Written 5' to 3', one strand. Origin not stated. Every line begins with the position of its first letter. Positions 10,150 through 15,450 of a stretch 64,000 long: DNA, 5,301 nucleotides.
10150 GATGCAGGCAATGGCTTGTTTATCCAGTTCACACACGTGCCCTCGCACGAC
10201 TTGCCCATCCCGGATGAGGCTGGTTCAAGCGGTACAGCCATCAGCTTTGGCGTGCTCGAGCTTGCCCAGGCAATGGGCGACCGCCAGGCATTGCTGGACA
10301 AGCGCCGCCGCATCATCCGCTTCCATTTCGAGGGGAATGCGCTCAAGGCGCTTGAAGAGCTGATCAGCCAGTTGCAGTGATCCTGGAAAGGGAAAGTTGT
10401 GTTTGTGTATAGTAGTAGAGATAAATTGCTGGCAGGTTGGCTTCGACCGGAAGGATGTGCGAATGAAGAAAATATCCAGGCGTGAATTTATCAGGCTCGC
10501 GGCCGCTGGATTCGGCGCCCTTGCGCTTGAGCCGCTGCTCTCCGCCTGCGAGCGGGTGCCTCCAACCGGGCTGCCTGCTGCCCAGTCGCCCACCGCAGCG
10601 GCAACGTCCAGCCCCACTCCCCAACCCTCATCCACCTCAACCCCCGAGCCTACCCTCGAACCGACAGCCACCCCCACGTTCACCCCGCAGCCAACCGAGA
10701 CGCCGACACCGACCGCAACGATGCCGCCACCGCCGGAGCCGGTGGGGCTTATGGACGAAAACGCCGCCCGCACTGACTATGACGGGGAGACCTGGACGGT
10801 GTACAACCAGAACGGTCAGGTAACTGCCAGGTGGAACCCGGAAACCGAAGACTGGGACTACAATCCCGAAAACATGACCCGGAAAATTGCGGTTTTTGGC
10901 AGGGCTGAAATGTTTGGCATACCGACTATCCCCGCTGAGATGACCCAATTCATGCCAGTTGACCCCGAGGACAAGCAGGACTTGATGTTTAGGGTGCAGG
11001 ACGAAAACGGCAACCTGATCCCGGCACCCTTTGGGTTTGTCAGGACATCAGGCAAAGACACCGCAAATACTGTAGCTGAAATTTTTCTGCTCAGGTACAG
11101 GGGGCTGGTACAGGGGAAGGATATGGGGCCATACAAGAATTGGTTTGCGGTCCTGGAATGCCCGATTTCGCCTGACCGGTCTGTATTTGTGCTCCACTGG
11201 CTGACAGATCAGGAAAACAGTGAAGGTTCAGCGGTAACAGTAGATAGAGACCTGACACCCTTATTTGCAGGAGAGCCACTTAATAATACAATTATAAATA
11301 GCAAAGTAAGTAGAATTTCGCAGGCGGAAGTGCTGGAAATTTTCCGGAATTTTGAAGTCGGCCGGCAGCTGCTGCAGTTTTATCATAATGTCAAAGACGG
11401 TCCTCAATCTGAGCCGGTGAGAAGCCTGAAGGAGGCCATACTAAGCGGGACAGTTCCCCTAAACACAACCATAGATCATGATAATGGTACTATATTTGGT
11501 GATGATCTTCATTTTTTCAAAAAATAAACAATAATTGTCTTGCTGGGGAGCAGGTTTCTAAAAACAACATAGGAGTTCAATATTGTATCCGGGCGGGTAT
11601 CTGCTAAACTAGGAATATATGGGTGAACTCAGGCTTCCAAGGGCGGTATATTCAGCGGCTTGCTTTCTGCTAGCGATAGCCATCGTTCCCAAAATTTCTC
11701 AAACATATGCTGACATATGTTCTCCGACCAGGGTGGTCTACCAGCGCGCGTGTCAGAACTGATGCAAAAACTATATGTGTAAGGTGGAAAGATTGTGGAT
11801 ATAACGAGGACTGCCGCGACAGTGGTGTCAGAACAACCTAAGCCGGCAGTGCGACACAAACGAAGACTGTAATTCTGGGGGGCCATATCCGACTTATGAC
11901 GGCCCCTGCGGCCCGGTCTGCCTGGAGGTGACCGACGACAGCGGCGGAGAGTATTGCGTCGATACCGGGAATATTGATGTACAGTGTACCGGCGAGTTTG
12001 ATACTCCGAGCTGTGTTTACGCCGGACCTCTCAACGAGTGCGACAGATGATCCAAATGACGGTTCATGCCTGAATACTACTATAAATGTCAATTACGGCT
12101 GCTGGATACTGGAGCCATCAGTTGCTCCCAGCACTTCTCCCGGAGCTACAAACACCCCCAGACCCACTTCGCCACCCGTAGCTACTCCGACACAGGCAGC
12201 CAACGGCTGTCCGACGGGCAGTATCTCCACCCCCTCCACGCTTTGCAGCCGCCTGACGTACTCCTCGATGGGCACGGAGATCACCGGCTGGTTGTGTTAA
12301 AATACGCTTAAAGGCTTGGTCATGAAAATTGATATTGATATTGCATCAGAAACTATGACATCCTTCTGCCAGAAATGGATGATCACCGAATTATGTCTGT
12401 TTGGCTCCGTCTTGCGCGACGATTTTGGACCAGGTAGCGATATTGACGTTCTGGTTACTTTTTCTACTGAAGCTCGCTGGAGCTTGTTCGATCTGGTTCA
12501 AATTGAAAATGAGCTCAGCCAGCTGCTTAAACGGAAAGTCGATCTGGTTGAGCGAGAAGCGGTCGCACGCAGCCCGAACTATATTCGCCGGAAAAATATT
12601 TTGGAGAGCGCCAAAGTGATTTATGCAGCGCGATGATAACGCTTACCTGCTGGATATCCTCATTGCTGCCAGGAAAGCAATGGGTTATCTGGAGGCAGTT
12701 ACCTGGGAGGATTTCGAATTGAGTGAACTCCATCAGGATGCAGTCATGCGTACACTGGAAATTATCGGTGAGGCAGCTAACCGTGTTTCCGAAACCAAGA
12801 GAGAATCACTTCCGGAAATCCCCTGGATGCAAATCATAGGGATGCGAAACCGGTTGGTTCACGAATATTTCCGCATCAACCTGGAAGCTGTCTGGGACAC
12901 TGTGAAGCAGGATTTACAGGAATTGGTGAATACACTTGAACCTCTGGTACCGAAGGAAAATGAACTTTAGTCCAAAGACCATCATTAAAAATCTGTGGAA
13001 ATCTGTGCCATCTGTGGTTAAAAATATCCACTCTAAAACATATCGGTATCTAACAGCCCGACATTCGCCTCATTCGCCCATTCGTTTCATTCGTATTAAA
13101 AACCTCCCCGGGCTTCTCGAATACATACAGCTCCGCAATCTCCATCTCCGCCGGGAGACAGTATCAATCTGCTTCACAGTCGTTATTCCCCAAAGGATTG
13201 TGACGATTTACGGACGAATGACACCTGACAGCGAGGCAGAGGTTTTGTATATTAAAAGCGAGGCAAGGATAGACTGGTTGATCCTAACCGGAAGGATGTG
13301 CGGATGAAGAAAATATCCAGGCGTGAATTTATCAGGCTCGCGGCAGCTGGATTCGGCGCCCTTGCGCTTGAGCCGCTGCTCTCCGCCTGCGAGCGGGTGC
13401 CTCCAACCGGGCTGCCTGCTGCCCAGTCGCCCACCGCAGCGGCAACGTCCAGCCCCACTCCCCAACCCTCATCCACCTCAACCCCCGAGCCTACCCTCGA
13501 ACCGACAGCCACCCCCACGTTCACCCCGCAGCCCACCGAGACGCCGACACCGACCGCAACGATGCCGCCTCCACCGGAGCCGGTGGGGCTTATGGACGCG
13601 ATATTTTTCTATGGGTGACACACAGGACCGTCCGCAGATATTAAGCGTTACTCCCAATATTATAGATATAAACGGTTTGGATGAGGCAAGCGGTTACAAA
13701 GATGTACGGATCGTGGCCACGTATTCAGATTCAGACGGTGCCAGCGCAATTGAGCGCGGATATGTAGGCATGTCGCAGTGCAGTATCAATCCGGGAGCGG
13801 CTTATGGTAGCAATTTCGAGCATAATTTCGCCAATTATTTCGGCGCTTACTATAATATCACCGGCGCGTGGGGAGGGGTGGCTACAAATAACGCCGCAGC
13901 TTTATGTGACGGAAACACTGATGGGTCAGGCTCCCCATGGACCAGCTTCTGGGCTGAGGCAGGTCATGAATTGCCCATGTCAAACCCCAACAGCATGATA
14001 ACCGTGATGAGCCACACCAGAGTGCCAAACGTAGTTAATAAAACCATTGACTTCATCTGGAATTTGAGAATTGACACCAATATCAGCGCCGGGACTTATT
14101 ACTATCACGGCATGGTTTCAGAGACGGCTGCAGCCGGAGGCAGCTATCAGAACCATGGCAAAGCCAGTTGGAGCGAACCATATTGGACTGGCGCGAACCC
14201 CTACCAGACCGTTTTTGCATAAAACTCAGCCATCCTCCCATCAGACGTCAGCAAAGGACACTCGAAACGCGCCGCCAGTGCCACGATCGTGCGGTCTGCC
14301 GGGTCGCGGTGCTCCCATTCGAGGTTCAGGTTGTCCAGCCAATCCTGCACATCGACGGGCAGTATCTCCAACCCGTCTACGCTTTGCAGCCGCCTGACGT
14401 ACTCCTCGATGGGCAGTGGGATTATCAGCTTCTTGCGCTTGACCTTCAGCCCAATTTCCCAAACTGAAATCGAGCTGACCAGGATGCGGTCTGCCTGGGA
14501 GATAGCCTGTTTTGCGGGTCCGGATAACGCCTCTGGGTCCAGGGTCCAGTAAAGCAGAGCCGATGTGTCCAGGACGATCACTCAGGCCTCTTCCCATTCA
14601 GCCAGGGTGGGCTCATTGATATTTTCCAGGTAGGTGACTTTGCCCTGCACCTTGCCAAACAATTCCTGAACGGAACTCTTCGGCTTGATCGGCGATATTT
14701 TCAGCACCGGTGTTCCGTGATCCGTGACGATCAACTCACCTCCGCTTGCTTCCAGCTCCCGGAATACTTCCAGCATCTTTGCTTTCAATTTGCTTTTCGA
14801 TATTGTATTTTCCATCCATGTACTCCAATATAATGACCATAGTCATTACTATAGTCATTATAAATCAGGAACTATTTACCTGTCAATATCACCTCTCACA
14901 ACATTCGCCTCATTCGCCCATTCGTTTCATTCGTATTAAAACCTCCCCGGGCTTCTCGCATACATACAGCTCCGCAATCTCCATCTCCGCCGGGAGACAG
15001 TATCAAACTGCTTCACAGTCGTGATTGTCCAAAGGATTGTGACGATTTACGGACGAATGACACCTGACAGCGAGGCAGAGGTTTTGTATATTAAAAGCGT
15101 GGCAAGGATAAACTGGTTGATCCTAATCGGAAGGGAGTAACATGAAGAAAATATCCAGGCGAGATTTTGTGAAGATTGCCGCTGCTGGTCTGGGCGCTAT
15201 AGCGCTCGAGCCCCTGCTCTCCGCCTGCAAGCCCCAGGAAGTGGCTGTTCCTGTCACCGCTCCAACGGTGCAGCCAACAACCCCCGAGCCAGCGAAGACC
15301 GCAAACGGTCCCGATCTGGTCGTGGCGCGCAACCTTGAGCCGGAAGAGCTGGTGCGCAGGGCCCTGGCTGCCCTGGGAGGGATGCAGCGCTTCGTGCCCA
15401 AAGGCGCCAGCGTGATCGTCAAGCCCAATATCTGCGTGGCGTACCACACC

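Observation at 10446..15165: Mosaic, near-identical promoter/Tat-signal/linker cassette placed in front of three unrelated cargo domains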

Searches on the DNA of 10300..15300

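Call 60: search_rna_families(source=window, start=10300, end=15300, threshold=evalue, max_evalue=1)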
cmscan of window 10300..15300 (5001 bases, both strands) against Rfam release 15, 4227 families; matches with E-value up to 1: 1.
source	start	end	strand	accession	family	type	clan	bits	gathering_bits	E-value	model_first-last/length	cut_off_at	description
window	12662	12791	+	RF00166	PrrB_RsmZ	Gene; sRNA;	CL00106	17.4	44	0.81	1-133/133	no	PrrB/RsmZ RNA family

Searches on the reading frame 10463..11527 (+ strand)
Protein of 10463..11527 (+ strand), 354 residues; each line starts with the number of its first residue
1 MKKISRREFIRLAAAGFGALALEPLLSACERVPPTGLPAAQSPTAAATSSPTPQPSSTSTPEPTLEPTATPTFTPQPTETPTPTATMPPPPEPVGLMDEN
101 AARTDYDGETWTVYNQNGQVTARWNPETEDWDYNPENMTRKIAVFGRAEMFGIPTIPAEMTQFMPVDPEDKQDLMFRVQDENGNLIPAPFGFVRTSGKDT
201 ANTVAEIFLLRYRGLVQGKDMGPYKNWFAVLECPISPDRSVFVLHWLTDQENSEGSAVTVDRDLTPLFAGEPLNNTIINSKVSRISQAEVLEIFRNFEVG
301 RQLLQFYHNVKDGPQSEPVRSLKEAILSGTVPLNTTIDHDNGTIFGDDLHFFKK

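Call 6: search_protein_families(library=pfam, max_evalue=0.01, proteins=[window:10463-11527:+])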
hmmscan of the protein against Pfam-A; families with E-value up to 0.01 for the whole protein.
window:10463-11527:+ (354 aa): 0 families

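Call 7: search_protein_families(library=ncbifam, max_evalue=0.01, proteins=[window:10463-11527:+])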
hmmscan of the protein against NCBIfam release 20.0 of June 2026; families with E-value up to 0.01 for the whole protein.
window:10463-11527:+ (354 aa): 0 families

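Call 8: find_encoding_contigs(protein=window:10463-11527:+, flank=10000, max_places=10)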
Protein window:10463-11527:+ (354 aa): no gene with exactly this product is on record in the collection.

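Call 10: find_homologous_proteins(query=window:10463-11527:+, max_evalue=0.001)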
Query window:10463-11527:+ (354 aa): 5 proteins with E <= 0.001 among 8000 candidates.
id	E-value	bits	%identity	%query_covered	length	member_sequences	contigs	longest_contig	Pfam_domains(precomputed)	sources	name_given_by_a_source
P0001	1.1e-238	809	100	100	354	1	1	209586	-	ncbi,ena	-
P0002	2.8e-7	48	47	18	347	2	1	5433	PF04015.18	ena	-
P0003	1.0e-5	43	59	5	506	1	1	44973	PF07510.17,PF05901.17,PF00041.28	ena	-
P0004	2.4e-4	39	44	27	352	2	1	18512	PF04015.18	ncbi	-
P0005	7.8e-4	37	-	-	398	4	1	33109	PF13365.13,PF00089.33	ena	-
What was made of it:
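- On Variable-lipoprotein expression-site systems (Mycoplasma type): Only P0001 carries the module in the protein database (call 10)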

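Call 11: find_encoding_contigs(protein=P0001, flank=10000, max_places=10)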
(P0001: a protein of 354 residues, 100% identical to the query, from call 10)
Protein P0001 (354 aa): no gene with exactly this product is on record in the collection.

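Call 12: list_cluster_members(proteins=[P0001, P0002, P0004])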
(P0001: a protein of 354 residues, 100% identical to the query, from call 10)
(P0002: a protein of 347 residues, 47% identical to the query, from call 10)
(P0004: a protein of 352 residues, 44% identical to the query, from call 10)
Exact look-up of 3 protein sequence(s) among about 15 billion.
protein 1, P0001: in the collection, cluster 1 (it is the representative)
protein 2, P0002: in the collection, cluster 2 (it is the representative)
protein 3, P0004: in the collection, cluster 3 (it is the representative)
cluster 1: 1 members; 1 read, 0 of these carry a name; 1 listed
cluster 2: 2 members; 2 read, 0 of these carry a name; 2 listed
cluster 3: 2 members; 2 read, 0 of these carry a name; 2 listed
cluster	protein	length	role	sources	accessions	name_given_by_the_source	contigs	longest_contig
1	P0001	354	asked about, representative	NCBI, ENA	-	-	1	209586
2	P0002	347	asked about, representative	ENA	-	-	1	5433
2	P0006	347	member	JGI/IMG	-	-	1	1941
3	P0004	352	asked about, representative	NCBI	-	-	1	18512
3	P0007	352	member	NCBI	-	-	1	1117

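Call 16: find_encoding_contigs(protein=P0004, flank=10000, max_places=6)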
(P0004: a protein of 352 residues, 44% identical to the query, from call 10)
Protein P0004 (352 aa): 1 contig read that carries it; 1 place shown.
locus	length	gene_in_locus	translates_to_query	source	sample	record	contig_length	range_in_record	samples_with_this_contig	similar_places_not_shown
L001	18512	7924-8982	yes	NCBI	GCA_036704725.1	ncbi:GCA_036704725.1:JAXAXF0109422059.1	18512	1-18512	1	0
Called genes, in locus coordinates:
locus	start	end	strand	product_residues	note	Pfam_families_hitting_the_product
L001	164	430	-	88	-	-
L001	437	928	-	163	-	PF04519:Bactofilin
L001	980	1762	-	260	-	PF00106:adh_short, PF13561:adh_short_C2, PF23441:SDR (weak)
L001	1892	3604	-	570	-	PF02771:Acyl-CoA_dh_N, PF02770:Acyl-CoA_dh_M, PF00441:Acyl-CoA_dh_1, PF08028:Acyl-CoA_dh_2, PF00441:Acyl-CoA_dh_1, PF12186:AcylCoA_dehyd_C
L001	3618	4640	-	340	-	PF01012:ETF, PF00766:ETF_alpha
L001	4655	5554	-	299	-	PF01012:ETF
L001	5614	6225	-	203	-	PF02245:Pur_DNA_glyco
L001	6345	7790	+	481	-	PF00478:IMPDH, PF00571:CBS, PF03060:NMO (weak), PF01070:FMN_dh (weak)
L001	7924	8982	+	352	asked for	PF04015:DUF362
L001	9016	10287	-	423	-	PF09992:NAGPA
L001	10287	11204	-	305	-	PF01073:3Beta_HSD, PF01370:Epimerase, PF04321:RmlD_sub_bind, PF13460:NAD_binding_10, PF16363:GDP_Man_Dehyd, PF02719:Polysacc_synt_2, PF07993:NAD_binding_4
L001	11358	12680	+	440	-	-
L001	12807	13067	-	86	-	PF04232:SpoVS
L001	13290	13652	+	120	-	-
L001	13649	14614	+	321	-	-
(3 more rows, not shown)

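Call 17: find_encoding_contigs(protein=P0002, flank=10000, max_places=6)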
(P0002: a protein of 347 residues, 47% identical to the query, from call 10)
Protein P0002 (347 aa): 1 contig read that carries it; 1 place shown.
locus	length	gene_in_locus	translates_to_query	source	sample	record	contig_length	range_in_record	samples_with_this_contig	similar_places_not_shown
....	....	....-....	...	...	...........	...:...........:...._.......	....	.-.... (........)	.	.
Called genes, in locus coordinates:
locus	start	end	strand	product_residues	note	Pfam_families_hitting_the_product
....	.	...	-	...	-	?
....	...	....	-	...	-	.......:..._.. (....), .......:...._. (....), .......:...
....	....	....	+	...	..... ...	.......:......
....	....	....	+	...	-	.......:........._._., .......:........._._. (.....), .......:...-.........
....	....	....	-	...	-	?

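Call 62: predict_structure(alignment_id=A2)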
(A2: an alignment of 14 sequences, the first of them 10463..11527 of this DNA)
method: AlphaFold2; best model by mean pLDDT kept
length: 354 residues; sequences in the alignment: 14
mean_pLDDT: 66.6   pTM: 0.61
mean pLDDT of the five models: 66.6, 65.1, 64.8, 64.0, 61.5
residues with pLDDT >= 90: 27; 70-90: 127; 50-70: 132; < 50: 68
segments of 3 or more residues with pLDDT < 50: 30-51, 76-79, 81-83, 168-174, 198-200, 273-277, 333-344
pLDDT, mean of each block of 10 residues (from residue 1): 75 81 61 44 44 51 55 50 59 76 92 95 85 88 72 73 64 50 53 52 64 86 85 83 84 65 53 50 76 85 61 63 72 47 49 46
secondary structure, 60 per line:
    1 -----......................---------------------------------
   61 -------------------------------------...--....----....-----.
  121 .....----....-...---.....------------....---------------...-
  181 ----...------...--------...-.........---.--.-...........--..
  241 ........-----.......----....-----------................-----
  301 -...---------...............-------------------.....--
elements in order: H6-27 E103-106 E111-114 E120-125 E130-133 E141-145 H158-161 E177-179 E185-187 E194-196 E205-207 E209-217 E226-236 E239-248 E254-260 H265-268 E280-286 H287-295 E302-304 H314-328 E348-352
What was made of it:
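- AlphaFold confidence rises from residue ~91 (call 62).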

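Call 65: fold_search(model_id=the predicted structure, library=pdb)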
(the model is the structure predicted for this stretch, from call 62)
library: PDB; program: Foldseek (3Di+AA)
matches with E <= 10: 247; with E <= 0.001: 0
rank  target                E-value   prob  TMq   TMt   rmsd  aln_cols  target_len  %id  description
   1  6rk3_MODEL_1_A        9.2e-01  0.02  0.08  0.12  19.9       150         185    9  Solution structure of the ribosome Elongation Factor P (EF-P) from Staphylococcus aureus (released 2020-03-11)
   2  6h1v_A                9.2e-01  0.02  0.10  0.04  23.7       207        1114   10  The crystal structure of Pol2CORE in complex with DNA and an incoming nucleotide, carrying an Fe-S cluster (released 2019-04-24)
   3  9a6x_B                1.1e+00  0.02  0.07  0.11  17.1       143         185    4  Integrative model of PTAS-EFP by crosslinking MS and deep learning (released 2024-09-18)
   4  8wv3_H                1.2e+00  0.05  0.11  0.20  18.6       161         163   10  NUDIX hydrolase from Bacillus methanolicus (released 2024-10-30)
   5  3o52_C                1.2e+00  0.02  0.09  0.15  18.9       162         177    8  Structure of the E.coli GDP-mannose hydrolase (yffh) in complex with tartrate (released 2011-05-11)
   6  3o61_D                1.4e+00  0.05  0.09  0.14  12.5        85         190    4  Structure of the E100A E.coli GDP-mannose hydrolase (yffh) in complex with GDP-mannose and Mg++ (released 2011-05-11)
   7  3o52_E                1.4e+00  0.02  0.09  0.15  19.1       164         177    9  Structure of the E.coli GDP-mannose hydrolase (yffh) in complex with tartrate (released 2011-05-11)
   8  3aaa_B                1.4e+00  0.02  0.08  0.08  15.5       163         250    7  Crystal Structure of Actin capping protein in complex with V-1 (released 2010-08-04)
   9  1ueb_A                1.4e+00  0.01  0.08  0.12  18.4       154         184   10  Crystal structure of translation elongation factor P from Thermus thermophilus HB8 (released 2004-05-25)
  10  8th1_D                1.4e+00  0.01  0.05  0.10  17.8        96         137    8  Crystal Structure of the G3BP1 NTF2-like domain bound to the IDR1 of SARS-CoV-2 nucleocapsid protein D3L mutant (released 2023-12-27)
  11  7m0d_A                1.4e+00  0.01  0.06  0.06  19.7       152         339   12  Pre-catalytic quaternary complex of DNA Polymerase Lambda with bound complementary DSB substrate and incoming dUMPNPP (released 2022-03-16)
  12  3o6z_A                1.6e+00  0.02  0.09  0.15  18.8       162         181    9  Structure of the D152A E.coli GDP-mannose hydrolase (yffh) in complex with Mg++ (released 2011-05-11)
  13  6i8a_B                1.6e+00  0.02  0.10  0.04  24.0       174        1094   11  The crystal structure of the Pol2 catalytic domain of DNA polymerase epsilon carrying a P301R substitution. (released 2019-01-30)
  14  7m0d_B                1.7e+00  0.01  0.06  0.06  19.6       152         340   13  Pre-catalytic quaternary complex of DNA Polymerase Lambda with bound complementary DSB substrate and incoming dUMPNPP (released 2022-03-16)
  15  8bjm_A                1.8e+00  0.02  0.11  0.16  15.7       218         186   10  Human full length RAD52 undecamer. (released 2023-11-15)
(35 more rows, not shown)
